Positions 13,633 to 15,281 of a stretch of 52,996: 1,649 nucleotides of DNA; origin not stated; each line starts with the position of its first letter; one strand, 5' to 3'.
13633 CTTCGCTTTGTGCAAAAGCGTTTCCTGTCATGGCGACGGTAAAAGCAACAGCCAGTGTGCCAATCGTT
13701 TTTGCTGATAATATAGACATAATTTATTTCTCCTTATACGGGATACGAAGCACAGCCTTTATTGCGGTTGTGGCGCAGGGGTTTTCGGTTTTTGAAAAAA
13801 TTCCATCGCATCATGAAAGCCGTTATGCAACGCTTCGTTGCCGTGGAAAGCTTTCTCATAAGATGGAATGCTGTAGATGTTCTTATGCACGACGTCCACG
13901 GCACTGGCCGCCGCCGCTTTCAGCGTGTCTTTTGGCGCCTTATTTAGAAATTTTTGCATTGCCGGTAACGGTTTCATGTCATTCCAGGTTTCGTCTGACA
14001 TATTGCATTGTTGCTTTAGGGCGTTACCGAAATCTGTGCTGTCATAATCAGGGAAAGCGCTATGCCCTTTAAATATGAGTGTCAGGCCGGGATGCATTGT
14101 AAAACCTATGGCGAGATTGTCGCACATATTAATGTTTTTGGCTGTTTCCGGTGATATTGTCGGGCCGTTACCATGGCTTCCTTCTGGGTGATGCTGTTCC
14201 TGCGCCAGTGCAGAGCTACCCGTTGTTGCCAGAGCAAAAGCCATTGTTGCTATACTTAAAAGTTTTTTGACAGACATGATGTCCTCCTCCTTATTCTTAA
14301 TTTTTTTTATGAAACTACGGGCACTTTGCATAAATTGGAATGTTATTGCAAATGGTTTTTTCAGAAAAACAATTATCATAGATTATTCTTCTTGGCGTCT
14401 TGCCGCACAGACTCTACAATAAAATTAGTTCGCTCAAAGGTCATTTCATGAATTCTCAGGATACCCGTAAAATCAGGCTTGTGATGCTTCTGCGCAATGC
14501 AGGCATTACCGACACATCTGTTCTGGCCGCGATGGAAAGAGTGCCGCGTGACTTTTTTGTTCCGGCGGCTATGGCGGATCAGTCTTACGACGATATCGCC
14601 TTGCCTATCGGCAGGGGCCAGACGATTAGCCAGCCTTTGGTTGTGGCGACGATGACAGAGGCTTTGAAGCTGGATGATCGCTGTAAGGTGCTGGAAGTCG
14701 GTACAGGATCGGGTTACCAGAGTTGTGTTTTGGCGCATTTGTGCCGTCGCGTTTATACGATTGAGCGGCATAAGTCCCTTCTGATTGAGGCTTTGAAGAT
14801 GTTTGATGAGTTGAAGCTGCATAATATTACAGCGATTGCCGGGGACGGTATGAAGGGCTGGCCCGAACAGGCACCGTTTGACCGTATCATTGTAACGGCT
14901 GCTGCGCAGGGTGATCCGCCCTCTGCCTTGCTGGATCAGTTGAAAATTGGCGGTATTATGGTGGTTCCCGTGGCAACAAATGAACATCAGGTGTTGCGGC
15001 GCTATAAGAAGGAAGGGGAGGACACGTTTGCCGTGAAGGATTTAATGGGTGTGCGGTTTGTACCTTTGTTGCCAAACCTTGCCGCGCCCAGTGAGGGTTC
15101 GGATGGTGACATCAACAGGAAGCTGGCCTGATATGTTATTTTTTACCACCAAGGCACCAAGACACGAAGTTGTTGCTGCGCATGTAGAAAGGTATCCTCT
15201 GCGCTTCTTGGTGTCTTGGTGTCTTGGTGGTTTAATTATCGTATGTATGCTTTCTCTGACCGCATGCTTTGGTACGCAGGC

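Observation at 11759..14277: Tandem array of paralogous secreted proteins sharing a 4-cysteine domain (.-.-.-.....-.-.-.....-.-[IM]-S-D-x-x-W)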

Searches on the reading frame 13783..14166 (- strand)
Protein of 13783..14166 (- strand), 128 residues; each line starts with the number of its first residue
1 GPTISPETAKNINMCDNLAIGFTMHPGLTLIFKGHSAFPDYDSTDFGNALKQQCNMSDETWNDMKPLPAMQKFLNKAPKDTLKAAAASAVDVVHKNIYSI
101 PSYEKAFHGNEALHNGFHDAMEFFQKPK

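Call 23: find_related_loci(query=A4, collection=genome_contigs, flank=6000)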
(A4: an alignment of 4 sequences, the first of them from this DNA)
Query A4 (128 aa) in genome_contigs; peptide patterns used: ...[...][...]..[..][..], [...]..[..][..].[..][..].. (x = any residue, [..] = any of these).
98 stretches matched a pattern, but none encodes a relative of the query by tblastn (E <= 1e-3).

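Call 44: find_related_loci(query=A4, collection=metagenome_contigs, flank=8000)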
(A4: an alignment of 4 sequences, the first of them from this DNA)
Query A4 (128 aa) in metagenome_contigs; peptide patterns used: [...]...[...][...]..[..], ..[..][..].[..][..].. (x = any residue, [..] = any of these).
152 stretches matched a pattern; 1 encode a relative of the query (tblastn E <= 1e-3); 1 distinct loci.
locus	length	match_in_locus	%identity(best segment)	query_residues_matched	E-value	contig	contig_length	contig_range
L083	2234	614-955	32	6-118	3e-17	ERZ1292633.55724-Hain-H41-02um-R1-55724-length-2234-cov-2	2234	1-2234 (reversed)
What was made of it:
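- Tried and rejected: A 4-sequence 2-Cys alignment found nothing in GTDB genomes (call 23) and one contig in metagenomes (call 44).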

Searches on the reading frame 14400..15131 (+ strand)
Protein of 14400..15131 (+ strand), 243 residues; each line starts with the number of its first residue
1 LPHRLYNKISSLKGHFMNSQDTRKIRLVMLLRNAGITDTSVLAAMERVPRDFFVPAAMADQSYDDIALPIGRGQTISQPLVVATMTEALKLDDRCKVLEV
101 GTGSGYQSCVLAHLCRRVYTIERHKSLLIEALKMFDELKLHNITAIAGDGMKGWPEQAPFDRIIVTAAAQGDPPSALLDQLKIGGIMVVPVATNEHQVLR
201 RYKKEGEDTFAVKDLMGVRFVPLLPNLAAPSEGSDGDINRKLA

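Call 14: search_protein_families(library=pfam, proteins=[window:14400-15131:+], max_evalue=0.00001)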
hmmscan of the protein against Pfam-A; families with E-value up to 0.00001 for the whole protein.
window:14400-15131:+ (243 aa): 3 families
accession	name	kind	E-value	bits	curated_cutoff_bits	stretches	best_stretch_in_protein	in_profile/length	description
PF01135.25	PCMT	-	6.4e-62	209.5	20.3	1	25-224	4-206/210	Protein-L-isoaspartate(D-aspartate) O-methyltransferase (PCMT)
PF13847.12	Methyltransf_31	-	4e-08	33.5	27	1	92-206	2-126/145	Methyltransferase domain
PF00398.26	RrnaAD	-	7.7e-06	25.6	24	1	78-152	15-87/263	Ribosomal RNA adenine dimethylase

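Call 29: find_related_loci(query=window:14445-15131:+, collection=genome_contigs, flank=10000)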
Query window:14445-15131:+ (228 aa) in genome_contigs; peptide patterns used: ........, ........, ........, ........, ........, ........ (x = any residue, [..] = any of these).
599 stretches matched a pattern (row limit reached: there are more); 576 encode a relative of the query (tblastn E <= 1e-3); the best 80 are kept; 80 distinct loci.
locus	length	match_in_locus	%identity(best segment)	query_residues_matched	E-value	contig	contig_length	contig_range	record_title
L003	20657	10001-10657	80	2-220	1e-117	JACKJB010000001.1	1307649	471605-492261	MAG: Rhodospirillales bacterium isolate HK-STAS-PROT-28 HK-STAS-PROT-28_1, whole genome shotgun sequence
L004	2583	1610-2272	77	2-222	2e-120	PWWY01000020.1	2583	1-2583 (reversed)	MAG: Syntrophomonadaceae bacterium isolate CSSed11_70 CS-Sed11-C113246, whole genome shotgun sequence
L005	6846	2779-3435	76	2-220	2e-112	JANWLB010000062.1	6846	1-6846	MAG: Alphaproteobacteria bacterium isolate CRAIB_MAG108 c_000000062419, whole genome shotgun sequence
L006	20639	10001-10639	74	9-221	3e-105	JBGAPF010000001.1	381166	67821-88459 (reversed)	MAG: Alphaproteobacteria bacterium isolate MAG_MBR_H10.102 MBRH10-102_opera_contig_94, whole genome shotgun sequence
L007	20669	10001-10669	70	2-224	6e-97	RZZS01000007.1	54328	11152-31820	MAG: Alphaproteobacteria bacterium isolate INTA.AUR.1005 contig-100_143, whole genome shotgun sequence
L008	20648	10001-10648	67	2-217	2e-96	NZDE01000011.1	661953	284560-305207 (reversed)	MAG: Alphaproteobacteria bacterium isolate ARS11 MHASMcontig_309542, whole genome shotgun sequence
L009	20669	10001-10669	65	2-223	4e-94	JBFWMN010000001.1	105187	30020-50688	MAG: Pseudobdellovibrionaceae bacterium isolate CA_2019_NHSR_90 NODE_555_length_105187_cov_4.106644_NHSR, whole genome s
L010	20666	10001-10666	62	2-223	7e-93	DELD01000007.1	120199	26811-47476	MAG TPA_asm: Micavibrio sp. UBA2705 UBA2705_contig_2119, whole genome shotgun sequence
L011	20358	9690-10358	63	2-223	3e-92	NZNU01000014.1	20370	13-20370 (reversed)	MAG: Micavibrio sp. isolate EAC75 MHASMcontig_16404, whole genome shotgun sequence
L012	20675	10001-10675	63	1-224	6e-92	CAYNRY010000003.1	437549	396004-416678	MAG TPA_asm: uncultured Micavibrio sp. isolate binchicken_co264_4 genome assembly, contig: NODE_12_length_437549_cov_15.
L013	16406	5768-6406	65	1-212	5e-91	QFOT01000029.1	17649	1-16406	MAG: Micavibrio aeruginosavorus isolate S2_006_000_R2_64 S2_006_000_R2_scaffold_2566, whole genome shotgun sequence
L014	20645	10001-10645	65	3-211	2e-89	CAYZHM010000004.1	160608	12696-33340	MAG TPA_asm: uncultured Micavibrio sp. isolate SRP329715_co2_380 genome assembly, contig: NODE_179_length_160608_cov_7.7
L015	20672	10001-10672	58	1-224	6e-88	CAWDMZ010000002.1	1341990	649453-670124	MAG: uncultured Alphaproteobacteria bacterium isolate MFD03250.bin.3.33 genome assembly, contig: contig_5294, whole geno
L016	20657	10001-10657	63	3-219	4e-87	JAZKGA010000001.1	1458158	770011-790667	MAG: Pseudomonadota bacterium isolate DC_RB_04_SPN110320-bin026_1 DCRB04SPN_B026_1_000000000001, whole genome shotgun se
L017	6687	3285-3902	63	8-213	5e-86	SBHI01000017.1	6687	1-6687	MAG: Alphaproteobacteria bacterium isolate M3014 scaffold_3865_1, whole genome shotgun sequence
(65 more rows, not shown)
